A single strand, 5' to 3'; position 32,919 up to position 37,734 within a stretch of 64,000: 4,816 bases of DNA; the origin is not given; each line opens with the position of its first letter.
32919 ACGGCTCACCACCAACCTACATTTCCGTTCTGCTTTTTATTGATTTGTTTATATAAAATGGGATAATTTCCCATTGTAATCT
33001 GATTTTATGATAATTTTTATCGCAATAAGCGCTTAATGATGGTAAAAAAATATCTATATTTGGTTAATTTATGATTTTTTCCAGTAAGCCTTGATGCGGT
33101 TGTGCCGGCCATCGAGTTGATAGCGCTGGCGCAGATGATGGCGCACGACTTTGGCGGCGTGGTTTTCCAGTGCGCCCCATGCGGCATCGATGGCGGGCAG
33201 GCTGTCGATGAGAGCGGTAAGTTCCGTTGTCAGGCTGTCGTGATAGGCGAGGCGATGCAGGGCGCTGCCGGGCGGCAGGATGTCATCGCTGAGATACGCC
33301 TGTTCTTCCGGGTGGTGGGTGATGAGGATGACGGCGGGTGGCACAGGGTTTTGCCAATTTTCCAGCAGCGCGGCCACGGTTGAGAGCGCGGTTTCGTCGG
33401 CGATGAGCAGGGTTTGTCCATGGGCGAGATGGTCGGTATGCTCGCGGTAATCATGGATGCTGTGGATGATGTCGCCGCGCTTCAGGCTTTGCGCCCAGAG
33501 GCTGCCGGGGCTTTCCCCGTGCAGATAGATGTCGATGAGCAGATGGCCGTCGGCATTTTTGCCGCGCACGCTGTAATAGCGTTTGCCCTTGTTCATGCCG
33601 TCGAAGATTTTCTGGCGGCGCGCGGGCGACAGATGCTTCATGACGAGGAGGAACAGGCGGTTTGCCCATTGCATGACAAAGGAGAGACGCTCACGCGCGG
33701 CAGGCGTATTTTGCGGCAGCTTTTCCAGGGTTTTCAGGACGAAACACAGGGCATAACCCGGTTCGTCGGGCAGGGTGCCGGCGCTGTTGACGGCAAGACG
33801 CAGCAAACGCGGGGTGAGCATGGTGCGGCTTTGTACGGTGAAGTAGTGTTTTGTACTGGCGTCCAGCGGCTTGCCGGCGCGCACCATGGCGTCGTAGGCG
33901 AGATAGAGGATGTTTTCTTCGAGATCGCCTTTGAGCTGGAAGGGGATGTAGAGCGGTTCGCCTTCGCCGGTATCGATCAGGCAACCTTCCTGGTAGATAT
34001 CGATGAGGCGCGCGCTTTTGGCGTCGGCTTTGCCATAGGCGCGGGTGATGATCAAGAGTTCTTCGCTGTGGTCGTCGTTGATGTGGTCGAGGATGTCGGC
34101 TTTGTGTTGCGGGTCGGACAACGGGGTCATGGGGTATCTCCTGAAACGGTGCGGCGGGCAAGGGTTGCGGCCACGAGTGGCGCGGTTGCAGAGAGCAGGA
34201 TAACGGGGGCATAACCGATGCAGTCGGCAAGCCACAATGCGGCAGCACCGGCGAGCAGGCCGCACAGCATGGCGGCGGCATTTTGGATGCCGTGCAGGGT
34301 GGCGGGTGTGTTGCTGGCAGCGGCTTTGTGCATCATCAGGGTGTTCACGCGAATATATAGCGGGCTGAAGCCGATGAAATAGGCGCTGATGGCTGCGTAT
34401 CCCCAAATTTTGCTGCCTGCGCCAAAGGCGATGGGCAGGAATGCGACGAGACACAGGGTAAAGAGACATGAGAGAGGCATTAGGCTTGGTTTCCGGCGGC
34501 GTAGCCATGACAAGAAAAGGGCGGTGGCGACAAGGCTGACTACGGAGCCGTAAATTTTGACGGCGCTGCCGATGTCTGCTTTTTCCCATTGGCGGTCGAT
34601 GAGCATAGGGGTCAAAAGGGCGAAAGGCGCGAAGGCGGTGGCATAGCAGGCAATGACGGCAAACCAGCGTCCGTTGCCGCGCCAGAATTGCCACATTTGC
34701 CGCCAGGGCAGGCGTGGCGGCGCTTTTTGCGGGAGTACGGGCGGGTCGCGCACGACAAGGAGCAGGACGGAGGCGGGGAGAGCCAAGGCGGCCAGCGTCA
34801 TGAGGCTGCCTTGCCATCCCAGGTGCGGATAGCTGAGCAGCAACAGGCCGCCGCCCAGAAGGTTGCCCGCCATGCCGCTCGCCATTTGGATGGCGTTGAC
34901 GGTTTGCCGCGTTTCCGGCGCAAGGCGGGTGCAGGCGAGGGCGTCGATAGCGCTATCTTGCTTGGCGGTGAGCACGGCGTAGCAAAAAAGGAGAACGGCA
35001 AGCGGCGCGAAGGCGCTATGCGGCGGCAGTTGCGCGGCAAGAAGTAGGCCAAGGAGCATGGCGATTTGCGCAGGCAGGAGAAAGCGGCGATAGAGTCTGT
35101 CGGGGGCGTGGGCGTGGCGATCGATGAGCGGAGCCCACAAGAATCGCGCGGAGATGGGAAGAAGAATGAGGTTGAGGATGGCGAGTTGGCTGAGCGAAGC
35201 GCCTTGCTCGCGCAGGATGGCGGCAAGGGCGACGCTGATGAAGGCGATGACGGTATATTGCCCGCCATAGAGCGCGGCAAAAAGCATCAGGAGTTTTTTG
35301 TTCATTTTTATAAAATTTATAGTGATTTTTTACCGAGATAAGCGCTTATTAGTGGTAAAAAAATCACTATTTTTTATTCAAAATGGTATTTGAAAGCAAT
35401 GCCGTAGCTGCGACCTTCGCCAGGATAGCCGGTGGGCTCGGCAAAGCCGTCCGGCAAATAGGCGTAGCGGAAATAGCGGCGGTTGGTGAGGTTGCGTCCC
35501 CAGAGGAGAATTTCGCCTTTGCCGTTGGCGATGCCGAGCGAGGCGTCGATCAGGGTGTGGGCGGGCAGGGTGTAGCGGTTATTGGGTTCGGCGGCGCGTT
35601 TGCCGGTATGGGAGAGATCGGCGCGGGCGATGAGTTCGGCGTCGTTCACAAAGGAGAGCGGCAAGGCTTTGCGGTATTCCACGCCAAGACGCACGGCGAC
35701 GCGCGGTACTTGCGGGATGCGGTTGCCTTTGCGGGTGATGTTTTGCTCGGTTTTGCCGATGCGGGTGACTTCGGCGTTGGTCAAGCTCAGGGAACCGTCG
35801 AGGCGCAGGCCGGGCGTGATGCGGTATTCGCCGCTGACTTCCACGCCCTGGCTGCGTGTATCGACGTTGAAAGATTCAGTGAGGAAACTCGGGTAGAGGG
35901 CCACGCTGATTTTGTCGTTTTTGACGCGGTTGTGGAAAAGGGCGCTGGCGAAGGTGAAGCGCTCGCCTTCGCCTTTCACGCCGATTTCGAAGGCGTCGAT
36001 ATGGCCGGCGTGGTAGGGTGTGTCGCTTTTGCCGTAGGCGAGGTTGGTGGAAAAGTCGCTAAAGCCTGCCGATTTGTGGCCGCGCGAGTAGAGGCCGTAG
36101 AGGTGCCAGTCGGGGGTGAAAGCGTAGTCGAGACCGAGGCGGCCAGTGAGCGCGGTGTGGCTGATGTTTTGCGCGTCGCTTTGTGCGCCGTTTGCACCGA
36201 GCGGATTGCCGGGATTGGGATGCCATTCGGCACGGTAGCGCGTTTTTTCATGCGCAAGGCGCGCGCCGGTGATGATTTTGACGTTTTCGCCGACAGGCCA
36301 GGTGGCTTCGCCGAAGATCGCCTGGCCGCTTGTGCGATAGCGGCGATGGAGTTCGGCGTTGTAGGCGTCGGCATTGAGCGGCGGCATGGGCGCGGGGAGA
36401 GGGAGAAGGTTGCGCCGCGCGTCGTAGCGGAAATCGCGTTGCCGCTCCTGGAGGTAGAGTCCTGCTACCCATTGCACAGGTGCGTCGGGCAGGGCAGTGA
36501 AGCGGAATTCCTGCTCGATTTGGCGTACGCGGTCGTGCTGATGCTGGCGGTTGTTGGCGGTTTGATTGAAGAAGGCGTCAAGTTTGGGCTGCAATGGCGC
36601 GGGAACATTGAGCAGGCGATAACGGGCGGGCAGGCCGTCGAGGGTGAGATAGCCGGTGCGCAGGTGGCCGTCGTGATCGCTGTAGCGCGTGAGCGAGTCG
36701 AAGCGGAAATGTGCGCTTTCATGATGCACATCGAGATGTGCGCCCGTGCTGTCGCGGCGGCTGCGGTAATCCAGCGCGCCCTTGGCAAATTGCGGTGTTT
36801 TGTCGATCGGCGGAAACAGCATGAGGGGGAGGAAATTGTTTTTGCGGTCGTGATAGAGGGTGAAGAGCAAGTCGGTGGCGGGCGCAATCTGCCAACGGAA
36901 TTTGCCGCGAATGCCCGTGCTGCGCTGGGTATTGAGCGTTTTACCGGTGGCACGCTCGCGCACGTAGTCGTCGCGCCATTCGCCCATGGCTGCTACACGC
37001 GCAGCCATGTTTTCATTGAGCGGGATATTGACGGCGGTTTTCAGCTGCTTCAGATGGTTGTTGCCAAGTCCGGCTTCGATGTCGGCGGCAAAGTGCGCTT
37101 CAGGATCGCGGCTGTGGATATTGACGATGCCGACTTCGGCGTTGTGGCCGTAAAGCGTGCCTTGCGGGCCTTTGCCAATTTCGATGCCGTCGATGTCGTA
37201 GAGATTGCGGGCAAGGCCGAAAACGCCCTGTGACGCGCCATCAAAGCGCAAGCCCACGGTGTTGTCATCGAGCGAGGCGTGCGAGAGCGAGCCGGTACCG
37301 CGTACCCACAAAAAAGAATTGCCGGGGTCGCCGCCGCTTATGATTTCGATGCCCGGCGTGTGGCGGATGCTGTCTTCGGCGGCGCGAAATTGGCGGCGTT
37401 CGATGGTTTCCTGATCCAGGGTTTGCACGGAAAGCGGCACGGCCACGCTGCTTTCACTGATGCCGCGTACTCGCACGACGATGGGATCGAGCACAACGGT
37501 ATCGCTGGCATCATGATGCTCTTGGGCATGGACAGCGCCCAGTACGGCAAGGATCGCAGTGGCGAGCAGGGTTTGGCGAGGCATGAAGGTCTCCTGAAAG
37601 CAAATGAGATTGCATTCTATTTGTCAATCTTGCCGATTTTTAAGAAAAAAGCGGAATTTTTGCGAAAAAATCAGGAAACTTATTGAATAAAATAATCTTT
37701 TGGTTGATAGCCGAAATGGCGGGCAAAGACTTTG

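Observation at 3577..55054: Uncatalogued, extremely dense family of AT-rich palindromic-unit MITE-like elements (21 copies in 64 kb)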

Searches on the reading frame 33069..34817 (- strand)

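Call 29: search_protein_families(library=pfam, max_evalue=0.00001, proteins=[window:33069-34817:-])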
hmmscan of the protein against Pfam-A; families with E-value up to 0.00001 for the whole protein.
window:33069-34817:- (582 aa): 2 families
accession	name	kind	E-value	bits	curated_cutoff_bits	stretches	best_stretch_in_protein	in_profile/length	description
PF04954.18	SIP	-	3.7e-16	60.2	26.3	1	468-581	3-118/119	Siderophore-interacting protein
PF10615.14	DUF2470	-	2.9e-09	37.8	22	1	239-294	1-61/77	Domain of unknown function (DUF2470)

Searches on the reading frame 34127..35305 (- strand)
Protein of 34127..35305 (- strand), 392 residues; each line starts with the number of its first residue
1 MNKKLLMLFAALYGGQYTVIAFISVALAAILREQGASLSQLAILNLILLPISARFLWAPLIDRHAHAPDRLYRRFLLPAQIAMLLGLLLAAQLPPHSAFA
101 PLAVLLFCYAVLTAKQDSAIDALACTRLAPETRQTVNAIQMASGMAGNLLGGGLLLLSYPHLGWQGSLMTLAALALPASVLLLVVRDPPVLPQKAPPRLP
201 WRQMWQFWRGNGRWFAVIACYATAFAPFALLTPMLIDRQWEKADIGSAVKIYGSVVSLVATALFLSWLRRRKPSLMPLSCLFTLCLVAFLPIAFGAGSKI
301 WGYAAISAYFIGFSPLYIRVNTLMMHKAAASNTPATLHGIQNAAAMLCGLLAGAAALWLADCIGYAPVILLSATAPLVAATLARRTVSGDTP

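Call 29: search_protein_families(library=pfam, max_evalue=0.00001, proteins=[window:34127-35305:-])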
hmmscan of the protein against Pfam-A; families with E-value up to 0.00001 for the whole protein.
window:34127-35305:- (392 aa): 1 family
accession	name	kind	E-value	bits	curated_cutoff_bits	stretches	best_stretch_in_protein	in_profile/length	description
PF07690.21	MFS_1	-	6.2e-24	85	33.4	1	14-355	6-345/347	Major Facilitator Superfamily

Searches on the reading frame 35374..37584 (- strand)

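Call 29: search_protein_families(library=pfam, max_evalue=0.00001, proteins=[window:35374-37584:-])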
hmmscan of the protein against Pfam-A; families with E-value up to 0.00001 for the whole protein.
window:35374-37584:- (736 aa): 2 families
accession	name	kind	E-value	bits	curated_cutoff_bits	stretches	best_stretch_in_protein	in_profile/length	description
PF00593.30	TonB_dep_Rec_b-barrel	-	2.9e-38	133.3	27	1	245-699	38-436/436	TonB dependent receptor-like, beta-barrel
PF07715.20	Plug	-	1.2e-15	58.3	23.9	1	48-151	4-105/107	TonB-dependent Receptor Plug Domain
